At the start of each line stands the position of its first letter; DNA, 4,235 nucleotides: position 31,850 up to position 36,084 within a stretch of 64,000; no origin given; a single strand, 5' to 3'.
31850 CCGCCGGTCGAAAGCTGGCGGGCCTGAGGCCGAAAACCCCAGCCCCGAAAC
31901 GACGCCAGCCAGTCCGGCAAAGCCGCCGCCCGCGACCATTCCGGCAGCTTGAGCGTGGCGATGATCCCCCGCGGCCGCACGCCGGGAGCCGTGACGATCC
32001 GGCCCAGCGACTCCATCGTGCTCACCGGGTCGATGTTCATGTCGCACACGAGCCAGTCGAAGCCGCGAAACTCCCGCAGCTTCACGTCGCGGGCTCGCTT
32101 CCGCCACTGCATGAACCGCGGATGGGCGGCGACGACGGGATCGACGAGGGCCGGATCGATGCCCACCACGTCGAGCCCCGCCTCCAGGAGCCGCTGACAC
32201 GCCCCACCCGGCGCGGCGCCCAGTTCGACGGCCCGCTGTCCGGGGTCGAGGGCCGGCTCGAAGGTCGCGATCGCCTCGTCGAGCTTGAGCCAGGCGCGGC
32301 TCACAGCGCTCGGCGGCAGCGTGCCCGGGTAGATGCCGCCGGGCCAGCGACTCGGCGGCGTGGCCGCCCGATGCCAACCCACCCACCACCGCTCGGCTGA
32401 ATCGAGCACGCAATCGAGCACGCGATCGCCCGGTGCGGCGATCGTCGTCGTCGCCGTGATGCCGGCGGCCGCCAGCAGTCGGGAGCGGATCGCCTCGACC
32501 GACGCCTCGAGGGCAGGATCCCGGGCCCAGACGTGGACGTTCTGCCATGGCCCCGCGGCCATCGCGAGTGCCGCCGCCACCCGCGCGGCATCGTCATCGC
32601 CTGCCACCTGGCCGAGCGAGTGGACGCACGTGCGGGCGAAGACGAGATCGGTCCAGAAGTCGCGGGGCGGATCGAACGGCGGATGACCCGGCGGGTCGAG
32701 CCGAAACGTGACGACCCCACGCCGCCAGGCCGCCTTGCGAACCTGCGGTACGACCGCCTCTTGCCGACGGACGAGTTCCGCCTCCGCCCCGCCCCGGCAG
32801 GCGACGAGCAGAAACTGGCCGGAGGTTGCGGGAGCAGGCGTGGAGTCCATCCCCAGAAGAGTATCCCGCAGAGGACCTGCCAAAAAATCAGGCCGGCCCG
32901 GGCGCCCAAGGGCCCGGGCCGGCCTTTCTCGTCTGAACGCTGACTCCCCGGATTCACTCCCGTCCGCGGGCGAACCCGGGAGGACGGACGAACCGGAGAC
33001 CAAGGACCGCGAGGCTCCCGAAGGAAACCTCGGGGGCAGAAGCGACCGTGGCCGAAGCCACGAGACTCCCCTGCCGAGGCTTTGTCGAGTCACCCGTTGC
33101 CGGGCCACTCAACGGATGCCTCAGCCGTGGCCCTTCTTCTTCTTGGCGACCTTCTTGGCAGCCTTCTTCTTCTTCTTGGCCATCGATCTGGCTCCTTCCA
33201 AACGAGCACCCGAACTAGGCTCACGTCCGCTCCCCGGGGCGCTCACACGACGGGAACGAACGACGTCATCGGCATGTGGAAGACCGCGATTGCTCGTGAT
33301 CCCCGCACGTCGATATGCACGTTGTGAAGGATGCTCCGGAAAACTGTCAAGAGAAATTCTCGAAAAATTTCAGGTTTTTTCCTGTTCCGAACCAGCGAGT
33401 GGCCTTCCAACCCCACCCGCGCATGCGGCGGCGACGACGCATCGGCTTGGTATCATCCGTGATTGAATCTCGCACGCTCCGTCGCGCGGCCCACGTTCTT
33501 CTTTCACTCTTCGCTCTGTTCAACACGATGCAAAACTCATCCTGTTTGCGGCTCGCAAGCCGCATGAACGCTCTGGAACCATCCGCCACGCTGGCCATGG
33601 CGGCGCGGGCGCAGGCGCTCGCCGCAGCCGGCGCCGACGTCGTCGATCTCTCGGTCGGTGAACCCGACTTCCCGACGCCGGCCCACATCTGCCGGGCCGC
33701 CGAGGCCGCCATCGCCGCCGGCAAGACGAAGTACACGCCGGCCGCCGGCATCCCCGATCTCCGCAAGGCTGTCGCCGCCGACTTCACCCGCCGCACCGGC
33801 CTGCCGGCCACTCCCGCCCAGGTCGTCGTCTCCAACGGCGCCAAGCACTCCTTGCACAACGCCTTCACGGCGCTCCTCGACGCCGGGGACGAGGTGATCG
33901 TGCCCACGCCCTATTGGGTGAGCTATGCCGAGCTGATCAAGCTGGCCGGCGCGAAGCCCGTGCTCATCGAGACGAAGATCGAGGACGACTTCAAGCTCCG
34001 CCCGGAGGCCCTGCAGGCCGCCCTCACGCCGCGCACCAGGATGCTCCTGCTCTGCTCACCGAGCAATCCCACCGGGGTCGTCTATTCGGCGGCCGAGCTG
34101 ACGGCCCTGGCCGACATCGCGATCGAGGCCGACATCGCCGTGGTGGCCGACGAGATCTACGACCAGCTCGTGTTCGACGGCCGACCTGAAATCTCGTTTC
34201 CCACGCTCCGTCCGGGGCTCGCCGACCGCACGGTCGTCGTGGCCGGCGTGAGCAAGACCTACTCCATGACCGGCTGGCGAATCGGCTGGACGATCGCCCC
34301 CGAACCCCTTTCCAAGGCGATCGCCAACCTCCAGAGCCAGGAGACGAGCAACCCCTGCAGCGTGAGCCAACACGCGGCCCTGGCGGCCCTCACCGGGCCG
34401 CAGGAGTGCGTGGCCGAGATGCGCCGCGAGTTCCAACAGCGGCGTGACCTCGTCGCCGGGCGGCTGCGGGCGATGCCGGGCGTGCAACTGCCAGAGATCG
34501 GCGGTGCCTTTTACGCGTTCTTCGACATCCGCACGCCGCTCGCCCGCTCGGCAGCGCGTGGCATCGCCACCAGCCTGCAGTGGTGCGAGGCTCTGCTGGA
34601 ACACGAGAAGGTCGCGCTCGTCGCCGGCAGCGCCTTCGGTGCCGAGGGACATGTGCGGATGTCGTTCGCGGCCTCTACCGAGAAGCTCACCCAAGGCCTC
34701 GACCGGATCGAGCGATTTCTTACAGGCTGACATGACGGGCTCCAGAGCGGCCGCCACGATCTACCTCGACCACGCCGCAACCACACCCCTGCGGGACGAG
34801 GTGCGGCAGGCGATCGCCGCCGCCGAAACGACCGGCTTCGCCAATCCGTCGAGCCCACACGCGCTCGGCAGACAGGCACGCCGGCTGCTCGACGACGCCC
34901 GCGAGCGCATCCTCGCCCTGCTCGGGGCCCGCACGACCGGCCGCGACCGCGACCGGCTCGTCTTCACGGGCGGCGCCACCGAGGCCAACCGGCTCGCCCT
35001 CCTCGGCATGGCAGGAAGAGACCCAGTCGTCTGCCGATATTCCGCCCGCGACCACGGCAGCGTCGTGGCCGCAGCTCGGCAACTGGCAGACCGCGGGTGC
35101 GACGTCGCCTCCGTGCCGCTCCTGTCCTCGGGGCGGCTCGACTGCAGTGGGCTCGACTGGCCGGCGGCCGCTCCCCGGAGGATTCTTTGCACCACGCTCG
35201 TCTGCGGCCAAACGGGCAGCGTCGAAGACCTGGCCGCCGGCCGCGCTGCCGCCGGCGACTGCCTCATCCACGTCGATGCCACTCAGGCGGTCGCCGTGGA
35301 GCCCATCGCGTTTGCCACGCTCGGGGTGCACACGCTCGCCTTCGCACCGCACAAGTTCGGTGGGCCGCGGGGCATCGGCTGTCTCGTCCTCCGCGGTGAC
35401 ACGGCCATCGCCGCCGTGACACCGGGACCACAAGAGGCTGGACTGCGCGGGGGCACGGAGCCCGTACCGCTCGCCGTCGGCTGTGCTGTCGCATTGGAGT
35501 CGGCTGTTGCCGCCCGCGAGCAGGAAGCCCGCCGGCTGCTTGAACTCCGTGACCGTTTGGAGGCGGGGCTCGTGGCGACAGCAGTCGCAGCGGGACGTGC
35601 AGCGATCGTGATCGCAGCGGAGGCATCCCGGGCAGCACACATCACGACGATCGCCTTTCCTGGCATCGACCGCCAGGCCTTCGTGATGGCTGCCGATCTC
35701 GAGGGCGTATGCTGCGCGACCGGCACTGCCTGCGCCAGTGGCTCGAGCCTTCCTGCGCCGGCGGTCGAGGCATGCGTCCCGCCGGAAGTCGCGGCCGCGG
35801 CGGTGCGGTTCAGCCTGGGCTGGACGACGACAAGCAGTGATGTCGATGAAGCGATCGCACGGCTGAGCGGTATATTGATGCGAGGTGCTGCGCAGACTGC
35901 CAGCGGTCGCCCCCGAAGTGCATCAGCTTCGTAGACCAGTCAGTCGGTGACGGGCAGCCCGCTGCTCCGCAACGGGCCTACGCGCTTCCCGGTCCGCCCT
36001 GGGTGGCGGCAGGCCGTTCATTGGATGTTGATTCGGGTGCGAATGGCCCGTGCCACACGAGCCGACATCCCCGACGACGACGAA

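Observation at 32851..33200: Lys-rich 20-codon micro-ORF, about 195-nt structured RNA and a textbook terminator just upstream of the rlmM-like gene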

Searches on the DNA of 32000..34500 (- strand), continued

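Call 74: search_with_rna_model(model_id=R1, sources=[L110, L111, L112, L113, L114, L115, L116, L117, L118, L119, L120, L121, L122, L123, L124, L125, L126, L127, L128, L129, L130, L131, L132, L133, L134, L135, L136, L137, L138, L139, L140, L141, L142, L143, L144, L145, L146, L147, L148, L149, L150, L151, L152, L153, L154, L155, L156, L157, L158, L159, L160, L161, L162, L163, L164, L165, L166, L167, L168, L169, L170, L171, L172, L173, L174, L175, L176, L177, L178, L179, L180, L181, L182, L183, L184, L185, L186, L187, L188, L189, L190, L191, L192, L193, L194, L195, L196, L197, L198, L199, L200, L201, L202, L203, L204, L205, L206, L207, L208, L209], max_evalue=1)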
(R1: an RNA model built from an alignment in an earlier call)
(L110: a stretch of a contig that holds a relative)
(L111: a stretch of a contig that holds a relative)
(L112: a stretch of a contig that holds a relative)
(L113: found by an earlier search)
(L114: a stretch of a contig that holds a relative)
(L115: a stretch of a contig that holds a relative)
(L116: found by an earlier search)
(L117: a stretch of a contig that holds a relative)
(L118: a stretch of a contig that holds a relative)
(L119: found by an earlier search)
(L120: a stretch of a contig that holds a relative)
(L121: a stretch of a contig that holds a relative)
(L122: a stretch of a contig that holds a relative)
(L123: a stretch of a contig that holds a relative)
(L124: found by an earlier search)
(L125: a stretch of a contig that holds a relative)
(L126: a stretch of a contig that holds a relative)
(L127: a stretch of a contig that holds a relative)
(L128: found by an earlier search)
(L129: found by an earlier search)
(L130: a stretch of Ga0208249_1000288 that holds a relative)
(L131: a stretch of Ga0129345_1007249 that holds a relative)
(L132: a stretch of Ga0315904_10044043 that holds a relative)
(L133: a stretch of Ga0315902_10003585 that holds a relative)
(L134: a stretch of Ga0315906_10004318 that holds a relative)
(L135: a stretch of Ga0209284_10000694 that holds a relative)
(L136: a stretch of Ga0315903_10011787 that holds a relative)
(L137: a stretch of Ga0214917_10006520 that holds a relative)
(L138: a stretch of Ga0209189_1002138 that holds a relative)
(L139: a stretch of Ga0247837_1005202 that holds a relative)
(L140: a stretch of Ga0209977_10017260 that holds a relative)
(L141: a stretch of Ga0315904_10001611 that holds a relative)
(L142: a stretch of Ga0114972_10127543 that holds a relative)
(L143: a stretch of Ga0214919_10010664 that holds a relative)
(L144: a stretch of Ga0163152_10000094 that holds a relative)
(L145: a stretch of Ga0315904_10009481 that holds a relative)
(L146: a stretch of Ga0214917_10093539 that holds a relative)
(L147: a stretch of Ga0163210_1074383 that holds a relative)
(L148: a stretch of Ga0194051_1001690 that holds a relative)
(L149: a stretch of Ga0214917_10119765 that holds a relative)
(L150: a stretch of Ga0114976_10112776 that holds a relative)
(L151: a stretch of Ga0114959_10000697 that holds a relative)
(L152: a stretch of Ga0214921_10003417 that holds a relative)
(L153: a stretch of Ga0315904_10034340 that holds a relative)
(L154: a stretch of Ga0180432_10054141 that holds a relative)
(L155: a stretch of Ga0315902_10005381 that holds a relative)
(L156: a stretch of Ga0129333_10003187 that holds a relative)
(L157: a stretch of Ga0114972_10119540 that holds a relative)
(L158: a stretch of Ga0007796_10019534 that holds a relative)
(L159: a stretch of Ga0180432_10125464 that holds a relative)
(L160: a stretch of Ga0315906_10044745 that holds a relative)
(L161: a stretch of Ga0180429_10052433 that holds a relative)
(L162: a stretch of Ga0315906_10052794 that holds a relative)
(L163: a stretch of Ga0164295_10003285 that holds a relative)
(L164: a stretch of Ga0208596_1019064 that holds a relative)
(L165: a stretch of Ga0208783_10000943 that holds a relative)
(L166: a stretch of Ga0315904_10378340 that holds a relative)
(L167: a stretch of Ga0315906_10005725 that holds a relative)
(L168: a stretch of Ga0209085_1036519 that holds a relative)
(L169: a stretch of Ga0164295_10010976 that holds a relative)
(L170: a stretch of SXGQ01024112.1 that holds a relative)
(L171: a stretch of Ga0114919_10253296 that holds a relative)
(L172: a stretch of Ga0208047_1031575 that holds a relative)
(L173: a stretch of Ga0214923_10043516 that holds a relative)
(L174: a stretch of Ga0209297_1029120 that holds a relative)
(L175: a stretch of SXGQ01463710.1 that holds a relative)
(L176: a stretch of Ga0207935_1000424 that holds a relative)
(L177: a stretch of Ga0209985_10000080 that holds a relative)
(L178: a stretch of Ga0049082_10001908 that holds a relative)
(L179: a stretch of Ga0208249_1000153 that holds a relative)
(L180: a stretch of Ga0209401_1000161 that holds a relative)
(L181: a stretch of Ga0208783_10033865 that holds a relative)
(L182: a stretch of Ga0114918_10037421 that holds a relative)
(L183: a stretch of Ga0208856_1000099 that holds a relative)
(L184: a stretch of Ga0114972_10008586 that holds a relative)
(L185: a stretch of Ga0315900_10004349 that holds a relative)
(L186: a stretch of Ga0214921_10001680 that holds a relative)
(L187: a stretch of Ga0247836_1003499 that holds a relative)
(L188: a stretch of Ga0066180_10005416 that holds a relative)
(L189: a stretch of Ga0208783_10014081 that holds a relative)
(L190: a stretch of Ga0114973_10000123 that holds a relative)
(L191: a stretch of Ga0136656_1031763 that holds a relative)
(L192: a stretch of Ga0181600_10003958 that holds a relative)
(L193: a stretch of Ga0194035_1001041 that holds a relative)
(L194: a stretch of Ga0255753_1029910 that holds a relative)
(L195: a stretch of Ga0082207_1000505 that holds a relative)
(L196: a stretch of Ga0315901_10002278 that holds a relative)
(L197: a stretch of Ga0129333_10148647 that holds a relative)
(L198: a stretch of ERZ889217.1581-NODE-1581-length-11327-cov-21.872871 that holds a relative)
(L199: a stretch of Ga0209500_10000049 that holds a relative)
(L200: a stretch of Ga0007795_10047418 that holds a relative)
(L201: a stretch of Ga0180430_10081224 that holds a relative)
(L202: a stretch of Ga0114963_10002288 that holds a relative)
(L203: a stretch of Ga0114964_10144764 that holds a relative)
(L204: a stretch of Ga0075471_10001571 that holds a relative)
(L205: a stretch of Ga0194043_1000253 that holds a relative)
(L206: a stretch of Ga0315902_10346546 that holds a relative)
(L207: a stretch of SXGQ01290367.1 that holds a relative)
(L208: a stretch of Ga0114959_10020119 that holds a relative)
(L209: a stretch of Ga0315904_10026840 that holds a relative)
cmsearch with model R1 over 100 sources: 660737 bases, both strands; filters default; matches with E-value up to 1: 86.
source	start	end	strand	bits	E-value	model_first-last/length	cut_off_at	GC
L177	1151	1255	+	108.8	7.4e-27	1-105/105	no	0.59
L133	5844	5948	-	108.8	7.7e-27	1-105/105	no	0.59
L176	5545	5649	+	108.8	7.8e-27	1-105/105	no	0.6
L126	7879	7983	-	108.5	9.3e-27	1-105/105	no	0.62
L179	5173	5277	-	108.3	1e-26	1-105/105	no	0.64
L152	5993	6097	-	106.9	2.6e-26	1-105/105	no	0.58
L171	311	415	+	105.7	5.4e-26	1-105/105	no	0.58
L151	940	1043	-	105.4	6.7e-26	1-105/105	no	0.62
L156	1053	1156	-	105.1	7.8e-26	1-105/105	no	0.63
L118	3294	3397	+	104.7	1.1e-25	1-105/105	no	0.62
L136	2454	2556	-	104.5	1.2e-25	1-105/105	no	0.63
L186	5217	5321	-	104.4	1.2e-25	1-105/105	no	0.61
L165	2197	2300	-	104.2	1.5e-25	1-105/105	no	0.62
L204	2976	3079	-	104.2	1.5e-25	1-105/105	no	0.62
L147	719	823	-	103.9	1.7e-25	1-105/105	no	0.65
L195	1782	1885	+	103.8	1.8e-25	1-105/105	no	0.6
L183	365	469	+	103.6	2e-25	1-105/105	no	0.59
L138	5607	5711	-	103.2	2.7e-25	1-105/105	no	0.62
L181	1949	2053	-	103.1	2.9e-25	1-105/105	no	0.59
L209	2324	2426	-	102.7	3.7e-25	1-105/105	no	0.62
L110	2321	2425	-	102.5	4.3e-25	1-105/105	no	0.58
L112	1027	1131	+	101.8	6.6e-25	1-105/105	no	0.57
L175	3838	3941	-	101.7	7e-25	1-105/105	no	0.61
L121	2917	3021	+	101.1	1e-24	1-105/105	no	0.52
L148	412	516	-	101.1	1e-24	1-105/105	no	0.52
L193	437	541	-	101.1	1e-24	1-105/105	no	0.52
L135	3047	3152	+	101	1.1e-24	1-105/105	no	0.55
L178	2597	2701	+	101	1.1e-24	1-105/105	no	0.51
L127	5438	5541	+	100.6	1.4e-24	1-105/105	no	0.61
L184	2882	2983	-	100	2e-24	1-105/105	no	0.65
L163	11787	11888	-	100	2e-24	1-105/105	no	0.66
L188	2822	2923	+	100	2e-24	1-105/105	no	0.66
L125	63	164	+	99.7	2.5e-24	1-105/105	no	0.69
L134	3578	3682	-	99.5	2.7e-24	1-105/105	no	0.65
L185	2011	2115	-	99.5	2.7e-24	1-105/105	no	0.65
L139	4193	4297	+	99.5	2.8e-24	1-105/105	no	0.6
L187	1290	1394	-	99.5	2.8e-24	1-105/105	no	0.6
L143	1756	1857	+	99.5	2.8e-24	1-105/105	no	0.66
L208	2433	2534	-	99.3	3.3e-24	1-105/105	no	0.61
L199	3328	3432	+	99.1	3.6e-24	1-105/105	no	0.53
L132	4243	4346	-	99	3.8e-24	1-105/105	no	0.65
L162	3676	3779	+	99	3.8e-24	1-105/105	no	0.65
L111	5447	5548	-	98.8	4.5e-24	1-105/105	no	0.62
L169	4676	4777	+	98.7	4.8e-24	1-105/105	no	0.61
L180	4867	4970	+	98.5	5.3e-24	1-105/105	no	0.64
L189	1145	1248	+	98.4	5.5e-24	1-105/105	no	0.67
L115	5380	5483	-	98.3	5.9e-24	1-105/105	no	0.6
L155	8613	8717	+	98.2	6.4e-24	1-105/105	no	0.62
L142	1062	1163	+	98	7e-24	1-105/105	no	0.6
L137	3381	3483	+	97.6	9.4e-24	1-105/105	no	0.66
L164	520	621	+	94.8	5.4e-23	1-105/105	no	0.63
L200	619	723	+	94.5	6.7e-23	1-105/105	no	0.56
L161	2448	2551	+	93.5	1.2e-22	1-105/105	no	0.62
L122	1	92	+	92.4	2.5e-22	13-105/105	5'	0.65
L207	603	707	+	91.4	4.8e-22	1-105/105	no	0.62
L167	1572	1675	-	91.3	5.1e-22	1-105/105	no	0.64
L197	223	326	+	90.8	7e-22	1-105/105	no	0.67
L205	7400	7501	-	90.5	8.6e-22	1-105/105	no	0.6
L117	7612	7715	+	90.2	1e-21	1-105/105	no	0.66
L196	3384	3487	+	90.2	1e-21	1-105/105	no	0.66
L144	2736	2841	-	89.8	1.3e-21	1-105/105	no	0.59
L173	2876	2978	+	89.1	2.1e-21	1-105/105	no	0.6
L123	7733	7836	-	89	2.2e-21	1-105/105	no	0.66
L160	2881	2984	+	88.2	3.5e-21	1-105/105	no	0.66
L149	780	881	+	87.6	5.1e-21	1-105/105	no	0.65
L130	2028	2130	+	86.9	8.4e-21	1-105/105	no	0.64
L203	513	615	-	86.9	8.4e-21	1-105/105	no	0.64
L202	4690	4792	+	86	1.5e-20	1-105/105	no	0.62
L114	125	230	+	85.8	1.7e-20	1-105/105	no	0.6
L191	1468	1568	+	85.5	2.1e-20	1-105/105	no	0.57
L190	2728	2831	+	85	2.7e-20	1-105/105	no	0.63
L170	2091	2192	+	84.4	4.1e-20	1-105/105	no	0.64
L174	224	327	-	84.3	4.4e-20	1-105/105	no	0.62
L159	743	849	-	81.1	3.2e-19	1-105/105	no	0.59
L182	2355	2458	-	79.3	1e-18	1-105/105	no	0.57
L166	542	646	+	78.8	1.4e-18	1-105/105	no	0.61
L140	502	602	-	78.7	1.5e-18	1-105/105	no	0.58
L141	3905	4009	+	77.6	3e-18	1-105/105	no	0.65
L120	5832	5935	-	77.4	3.3e-18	1-105/105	no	0.63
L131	2626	2730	+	64.8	1e-14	1-105/105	no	0.57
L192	6724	6828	+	64.8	1e-14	1-105/105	no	0.57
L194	2798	2902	-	64.8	1e-14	1-105/105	no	0.57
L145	1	48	+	48.2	3.8e-10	58-105/105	5'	0.54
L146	1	48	+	45.5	2.1e-09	58-105/105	5'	0.62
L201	2170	2208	-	37.6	3.1e-07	66-105/105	5'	0.62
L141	7254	7317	+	14.8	0.61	1-105/105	no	0.66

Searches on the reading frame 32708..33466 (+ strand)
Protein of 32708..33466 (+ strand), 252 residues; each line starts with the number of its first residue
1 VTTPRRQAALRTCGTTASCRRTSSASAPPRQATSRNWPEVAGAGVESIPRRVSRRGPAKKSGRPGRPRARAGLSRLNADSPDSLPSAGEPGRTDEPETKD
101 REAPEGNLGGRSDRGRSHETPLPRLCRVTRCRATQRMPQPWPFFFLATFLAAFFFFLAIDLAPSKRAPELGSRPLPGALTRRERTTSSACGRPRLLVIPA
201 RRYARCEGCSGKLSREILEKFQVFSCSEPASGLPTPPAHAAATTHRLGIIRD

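Call 69: search_protein_families(library=pfam, proteins=[window:32708-33466:+], max_evalue=0.01)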
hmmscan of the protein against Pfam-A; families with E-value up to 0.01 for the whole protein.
window:32708-33466:+ (252 aa): 0 families

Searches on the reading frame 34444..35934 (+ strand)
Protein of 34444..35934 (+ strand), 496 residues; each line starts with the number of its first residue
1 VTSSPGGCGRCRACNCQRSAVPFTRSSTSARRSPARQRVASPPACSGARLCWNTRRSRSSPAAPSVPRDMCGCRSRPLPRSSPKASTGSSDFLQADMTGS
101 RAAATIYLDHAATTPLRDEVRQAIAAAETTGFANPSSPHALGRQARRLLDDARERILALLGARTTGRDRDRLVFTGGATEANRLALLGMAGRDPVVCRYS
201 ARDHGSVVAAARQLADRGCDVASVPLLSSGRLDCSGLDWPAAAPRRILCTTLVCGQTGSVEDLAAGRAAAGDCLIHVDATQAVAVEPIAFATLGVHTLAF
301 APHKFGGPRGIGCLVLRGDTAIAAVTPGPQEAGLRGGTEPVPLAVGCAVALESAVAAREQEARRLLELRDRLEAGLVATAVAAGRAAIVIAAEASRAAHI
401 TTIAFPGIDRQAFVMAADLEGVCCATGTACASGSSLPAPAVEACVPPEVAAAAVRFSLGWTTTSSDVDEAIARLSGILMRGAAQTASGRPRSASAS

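Call 69: search_protein_families(library=pfam, proteins=[window:34444-35934:+], max_evalue=0.01)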
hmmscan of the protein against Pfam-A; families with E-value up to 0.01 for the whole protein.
window:34444-35934:+ (496 aa): 1 family
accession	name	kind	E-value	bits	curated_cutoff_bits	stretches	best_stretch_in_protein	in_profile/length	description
PF00266.25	Aminotran_5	-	6.1e-39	134.5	21.5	1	106-468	1-369/371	Aminotransferase class-V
